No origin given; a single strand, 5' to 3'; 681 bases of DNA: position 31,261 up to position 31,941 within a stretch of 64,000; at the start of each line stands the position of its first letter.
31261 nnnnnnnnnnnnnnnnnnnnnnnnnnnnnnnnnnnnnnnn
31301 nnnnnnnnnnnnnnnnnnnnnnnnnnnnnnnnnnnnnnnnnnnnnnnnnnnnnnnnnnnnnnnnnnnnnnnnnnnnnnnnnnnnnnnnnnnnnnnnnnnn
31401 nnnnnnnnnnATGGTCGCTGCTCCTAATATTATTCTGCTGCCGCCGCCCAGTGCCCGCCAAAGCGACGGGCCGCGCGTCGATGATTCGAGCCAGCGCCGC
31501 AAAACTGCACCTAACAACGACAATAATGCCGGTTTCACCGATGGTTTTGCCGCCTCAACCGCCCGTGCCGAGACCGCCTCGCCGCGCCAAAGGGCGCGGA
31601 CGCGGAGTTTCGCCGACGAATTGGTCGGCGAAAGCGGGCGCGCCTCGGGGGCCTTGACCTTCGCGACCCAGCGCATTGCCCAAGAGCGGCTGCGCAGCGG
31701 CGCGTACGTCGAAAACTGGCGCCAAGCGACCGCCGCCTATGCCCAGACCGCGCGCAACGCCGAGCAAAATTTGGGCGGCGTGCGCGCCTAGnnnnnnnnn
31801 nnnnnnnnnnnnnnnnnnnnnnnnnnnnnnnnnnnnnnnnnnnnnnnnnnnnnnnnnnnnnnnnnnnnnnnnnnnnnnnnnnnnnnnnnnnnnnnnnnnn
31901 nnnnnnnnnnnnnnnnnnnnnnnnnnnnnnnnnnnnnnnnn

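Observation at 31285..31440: About 150-nt AT-rich island (roughly 25% GC) in a 65-70% GC chromosome, lying in a divergent promoter region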

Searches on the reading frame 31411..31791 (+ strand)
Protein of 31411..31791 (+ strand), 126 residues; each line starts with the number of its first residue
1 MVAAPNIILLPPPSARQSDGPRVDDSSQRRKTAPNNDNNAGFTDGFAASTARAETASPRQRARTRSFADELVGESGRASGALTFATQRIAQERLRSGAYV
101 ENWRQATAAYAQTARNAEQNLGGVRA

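Call 9: search_protein_families(library=pfam, proteins=[window:31411-31791:+], max_evalue=0.001)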
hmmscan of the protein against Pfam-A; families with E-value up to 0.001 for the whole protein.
window:31411-31791:+ (126 aa): 0 families

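Call 14: find_encoding_contigs(protein=window:31411-31791:+, flank=4000, max_places=6)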
Protein window:31411-31791:+ (126 aa): 22 contigs read that carry it; 6 places shown.
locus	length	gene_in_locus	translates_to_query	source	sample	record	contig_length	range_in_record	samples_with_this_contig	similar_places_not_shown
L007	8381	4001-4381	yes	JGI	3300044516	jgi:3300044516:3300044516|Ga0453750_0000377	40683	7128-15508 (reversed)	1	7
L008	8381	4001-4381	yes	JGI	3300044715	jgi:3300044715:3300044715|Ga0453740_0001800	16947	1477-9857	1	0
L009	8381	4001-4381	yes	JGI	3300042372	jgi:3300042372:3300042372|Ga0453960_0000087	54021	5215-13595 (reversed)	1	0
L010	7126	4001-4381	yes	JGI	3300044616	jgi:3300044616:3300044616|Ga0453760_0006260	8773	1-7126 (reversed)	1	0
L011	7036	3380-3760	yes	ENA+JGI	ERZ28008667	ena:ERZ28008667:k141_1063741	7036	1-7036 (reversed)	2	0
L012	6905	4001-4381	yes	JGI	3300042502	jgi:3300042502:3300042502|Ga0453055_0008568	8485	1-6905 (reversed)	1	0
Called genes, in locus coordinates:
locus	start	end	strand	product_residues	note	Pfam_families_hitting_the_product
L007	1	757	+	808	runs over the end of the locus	PF00317:Ribonuc_red_lgN, PF02867:Ribonuc_red_lgC, PF12637:TSCPD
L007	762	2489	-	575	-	PF08447:PAS_3, PF00990:GGDEF, PF00563:EAL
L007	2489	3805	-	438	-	PF00202:Aminotran_3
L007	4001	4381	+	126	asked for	-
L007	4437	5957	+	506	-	PF00501:AMP-binding, PF13193:AMP-binding_C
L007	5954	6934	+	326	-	PF02558:ApbA, PF08546:ApbA_C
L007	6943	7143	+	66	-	PF06945:DUF1289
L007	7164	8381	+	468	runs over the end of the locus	PF13449:Phytase-like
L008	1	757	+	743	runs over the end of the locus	?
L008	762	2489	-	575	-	PF08447:PAS_3, PF00990:GGDEF, PF00563:EAL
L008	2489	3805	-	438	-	PF00202:Aminotran_3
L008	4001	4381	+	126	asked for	-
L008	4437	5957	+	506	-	PF00501:AMP-binding, PF13193:AMP-binding_C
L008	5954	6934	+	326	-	PF02558:ApbA, PF08546:ApbA_C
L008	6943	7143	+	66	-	PF06945:DUF1289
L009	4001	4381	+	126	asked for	-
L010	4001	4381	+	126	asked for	-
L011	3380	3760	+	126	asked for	-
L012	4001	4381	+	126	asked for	-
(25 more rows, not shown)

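Call 16: find_homologous_proteins(query=window:31411-31791:+, max_evalue=0.001)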
Query window:31411-31791:+ (126 aa): 22 proteins with E <= 0.001 among 71 candidates.
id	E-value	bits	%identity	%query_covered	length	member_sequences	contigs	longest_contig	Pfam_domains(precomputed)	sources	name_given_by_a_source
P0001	1.0e-71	256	99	100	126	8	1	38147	-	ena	-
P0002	6.7e-64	231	90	100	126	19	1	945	-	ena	-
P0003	1.5e-62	227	87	100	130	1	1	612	-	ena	-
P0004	8.3e-62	224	89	90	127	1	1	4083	-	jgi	-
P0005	9.4e-62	224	86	100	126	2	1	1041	-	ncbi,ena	-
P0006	5.0e-61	222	85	100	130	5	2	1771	-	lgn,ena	-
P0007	5.8e-61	222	85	100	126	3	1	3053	-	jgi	-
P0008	5.7e-50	186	73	100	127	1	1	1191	-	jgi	jgi:hypothetical protein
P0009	2.1e-43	165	68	100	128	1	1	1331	-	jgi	jgi:hypothetical protein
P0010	2.1e-41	159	66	99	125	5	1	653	-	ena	-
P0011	8.1e-41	157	65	99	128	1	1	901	-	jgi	jgi:hypothetical protein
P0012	2.5e-40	155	65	99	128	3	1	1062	-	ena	-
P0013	3.8e-32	129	57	100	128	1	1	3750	-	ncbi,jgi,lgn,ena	jgi:hypothetical protein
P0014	1.3e-24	105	55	90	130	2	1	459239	-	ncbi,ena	-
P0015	2.7e-23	100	54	90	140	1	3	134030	-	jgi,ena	jgi:hypothetical protein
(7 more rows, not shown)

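Call 18: find_related_loci(query=A2, collection=genome_contigs, flank=4000)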
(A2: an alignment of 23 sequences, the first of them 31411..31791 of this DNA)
Query A2 (126 aa) in genome_contigs; peptide patterns used: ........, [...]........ (x = any residue, [..] = any of these).
283 stretches matched a pattern; 12 encode a relative of the query (tblastn E <= 1e-3); 12 distinct loci.
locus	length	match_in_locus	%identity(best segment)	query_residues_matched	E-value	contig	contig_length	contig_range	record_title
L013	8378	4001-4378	87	1-126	3e-70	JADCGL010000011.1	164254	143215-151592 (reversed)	MAG: Telmatospirillum sp. isolate M043S1SP1A48QC M043S1_11, whole genome shotgun sequence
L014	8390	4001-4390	86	1-126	2e-62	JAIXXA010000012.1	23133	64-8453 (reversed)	MAG: Rhodospirillaceae bacterium isolate D4_MAG_00038 pond_D4_MAG_00038_000000000020, whole genome shotgun sequence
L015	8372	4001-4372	66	1-125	3e-44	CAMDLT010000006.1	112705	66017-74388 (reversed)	MAG: Asaia bogorensis isolate TE-08apr19-29 genome assembly, contig: TE-08apr19-C64, whole genome shotgun sequence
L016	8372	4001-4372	52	1-122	1e-30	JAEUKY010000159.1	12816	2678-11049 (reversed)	MAG: Rhodospirillales bacterium isolate new MAG-107 k141_647010, whole genome shotgun sequence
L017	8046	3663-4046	50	1-122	3e-30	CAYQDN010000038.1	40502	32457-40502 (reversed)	MAG TPA_asm: uncultured Azospirillum sp. isolate SRP269290_co5_39 genome assembly, contig: NODE_169_length_40502_cov_18.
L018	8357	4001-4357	51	1-114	7e-30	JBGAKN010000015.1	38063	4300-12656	MAG: Tagaea sp. isolate MAG_MBR_H10.16 MBRH10-16_opera_contig_3850, whole genome shotgun sequence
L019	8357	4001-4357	55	1-114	5e-30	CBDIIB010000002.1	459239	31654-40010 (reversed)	MAG: Tagaea sp. isolate 1864d970-a1a3-420f-b209-01b41db31efa genome assembly, contig: contig_2, whole genome shotgun seq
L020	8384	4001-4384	52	1-122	2e-29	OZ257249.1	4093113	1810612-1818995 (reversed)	MAG: Tagaea sp. isolate 835704f9-8dba-454c-b00a-1ace12109bd4 genome assembly, chromosome: 1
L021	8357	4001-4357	51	1-114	5e-29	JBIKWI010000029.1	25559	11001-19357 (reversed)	MAG: Tagaea sp. isolate ME2015-09-13_3300035666_group6_bin128 Rohwer_bin1822_scaffold_1397_c1, whole genome shotgun sequ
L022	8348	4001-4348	51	1-114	6e-27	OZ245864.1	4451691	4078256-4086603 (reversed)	MAG: Tagaea sp. isolate b89f3a61-f39d-4744-9122-d78dad599a90 genome assembly, chromosome: 1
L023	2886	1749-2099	49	1-112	3e-26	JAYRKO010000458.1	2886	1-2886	MAG: Tagaea sp. isolate XM2_XAASGE1bin.18 NODE_15416_length_2886_cov_7.301196, whole genome shotgun sequence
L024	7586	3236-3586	50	1-112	3e-25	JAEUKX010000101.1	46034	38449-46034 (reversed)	MAG: Rhodospirillales bacterium isolate new MAG-106 k141_1486116, whole genome shotgun sequence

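Call 21: find_related_loci(query=A2, collection=metagenome_contigs, flank=2500)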
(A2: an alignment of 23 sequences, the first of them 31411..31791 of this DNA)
Query A2 (126 aa) in metagenome_contigs; peptide patterns used: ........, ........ (x = any residue, [..] = any of these).
600 stretches matched a pattern (row limit reached: there are more); 6 encode a relative of the query (tblastn E <= 1e-3); 6 distinct loci.
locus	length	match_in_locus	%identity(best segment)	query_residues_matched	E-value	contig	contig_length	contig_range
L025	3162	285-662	89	1-126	8e-59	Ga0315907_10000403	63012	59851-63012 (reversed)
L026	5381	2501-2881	63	1-125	5e-46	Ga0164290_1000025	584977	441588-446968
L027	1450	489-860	64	1-125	5e-44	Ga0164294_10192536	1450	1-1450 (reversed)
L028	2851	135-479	51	1-112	9e-27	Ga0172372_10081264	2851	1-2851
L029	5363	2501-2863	42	1-121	2e-21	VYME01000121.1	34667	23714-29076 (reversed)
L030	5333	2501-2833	43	1-110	2e-19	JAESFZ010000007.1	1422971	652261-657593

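Call 27: search_protein_families(library=pfam, alignment_id=A2, max_evalue=1)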
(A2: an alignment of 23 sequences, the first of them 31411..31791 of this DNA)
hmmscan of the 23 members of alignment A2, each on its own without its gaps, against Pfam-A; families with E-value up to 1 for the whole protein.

A. member 1, window:31411-31791:+ (126 aa): 0 families

B. families by the number of members that match (of 23 scanned): 0 families

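Call 28: search_protein_families(library=ncbifam, alignment_id=A2, max_evalue=1)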
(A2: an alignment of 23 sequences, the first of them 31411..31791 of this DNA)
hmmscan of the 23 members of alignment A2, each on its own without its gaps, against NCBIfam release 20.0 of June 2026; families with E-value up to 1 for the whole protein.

A. member 1, window:31411-31791:+ (126 aa): 0 families

B. families by the number of members that match (of 23 scanned): 1 family
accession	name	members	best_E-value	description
NF005699.0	PRK07509.1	1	0.16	crotonase/enoyl-CoA hydratase family protein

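Call 32: search_protein_families(library=pfam, proteins=[L030:597-2384:-, L030:2947-4473:+, L030:4391-5287:+, L030:40-600:+, L026:2584-4482:+, L026:989-2320:-])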
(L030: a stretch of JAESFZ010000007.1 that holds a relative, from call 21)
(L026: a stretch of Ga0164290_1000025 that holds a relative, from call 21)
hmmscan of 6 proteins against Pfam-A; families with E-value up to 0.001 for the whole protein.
L030:597-2384:- (595 aa): 3 families
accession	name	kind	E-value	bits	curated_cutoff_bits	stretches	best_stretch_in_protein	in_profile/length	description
PF00563.25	EAL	-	2.4e-61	207.5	31.3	1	335-564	3-236/236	EAL domain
PF00990.26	GGDEF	-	7.5e-31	107.5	23.8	1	155-312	1-161/161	Diguanylate cyclase, GGDEF domain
PF08447.18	PAS_3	-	1.6e-09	38.4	25.6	1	52-137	2-88/89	PAS fold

L030:2947-4473:+ (508 aa): 2 families
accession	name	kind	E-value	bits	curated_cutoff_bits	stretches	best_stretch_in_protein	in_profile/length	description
PF00501.34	AMP-binding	-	4.8e-73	246.6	29.9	1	27-366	21-383/384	AMP-binding enzyme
PF13193.12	AMP-binding_C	-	1.8e-16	61.3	24.5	1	417-492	1-76/76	AMP-binding enzyme C-terminal domain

L030:4391-5287:+ (298 aa): 0 families

L030:40-600:+ (186 aa): 5 families
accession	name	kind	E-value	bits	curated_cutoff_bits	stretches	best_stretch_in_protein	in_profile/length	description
PF08241.18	Methyltransf_11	-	1e-13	52.1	21.2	1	2-83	14-95/95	Methyltransferase domain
PF13649.12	Methyltransf_25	-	7.4e-10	39.8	27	1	5-78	18-96/97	Methyltransferase domain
PF08242.18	Methyltransf_12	-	1.7e-06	29.1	30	1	3-81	15-98/98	Methyltransferase domain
PF13847.12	Methyltransf_31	-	1.7e-06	28.2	27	1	7-93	29-119/145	Methyltransferase domain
PF01209.24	Ubie_methyltran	-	3.8e-05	23.6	20.1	1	8-85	74-153/233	ubiE/COQ5 methyltransferase family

L026:2584-4482:+ (632 aa): 2 families
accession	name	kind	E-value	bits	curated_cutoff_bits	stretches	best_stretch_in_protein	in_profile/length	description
PF00501.34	AMP-binding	-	3.7e-71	240.4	29.9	1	154-492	22-383/384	AMP-binding enzyme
PF13193.12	AMP-binding_C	-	5.6e-15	56.5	24.5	1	543-618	1-76/76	AMP-binding enzyme C-terminal domain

L026:989-2320:- (443 aa): 1 family
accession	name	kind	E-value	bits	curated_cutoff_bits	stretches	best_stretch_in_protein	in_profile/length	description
PF00202.27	Aminotran_3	-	5.2e-90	302.5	30.5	1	29-439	9-403/403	Aminotransferase class-III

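Call 34: predict_structure(alignment_id=A2)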
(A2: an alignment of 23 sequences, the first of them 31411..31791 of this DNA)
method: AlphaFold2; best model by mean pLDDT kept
length: 126 residues; sequences in the alignment: 23
mean_pLDDT: 52.9   pTM: 0.23
mean pLDDT of the five models: 52.9, 52.7, 50.4, 50.2, 47.3
residues with pLDDT >= 90: 0; 70-90: 9; 50-70: 59; < 50: 58
segments of 3 or more residues with pLDDT < 50: 1-3, 17-25, 27-29, 31-33, 35-62, 122-126
pLDDT, mean of each block of 10 residues (from residue 1): 51 49 48 45 43 37 51 52 68 63 69 62 45
secondary structure, 60 per line:
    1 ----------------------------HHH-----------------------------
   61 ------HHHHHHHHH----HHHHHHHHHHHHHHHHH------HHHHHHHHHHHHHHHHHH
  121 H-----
elements in order: H67-75 H80-96 H103-121
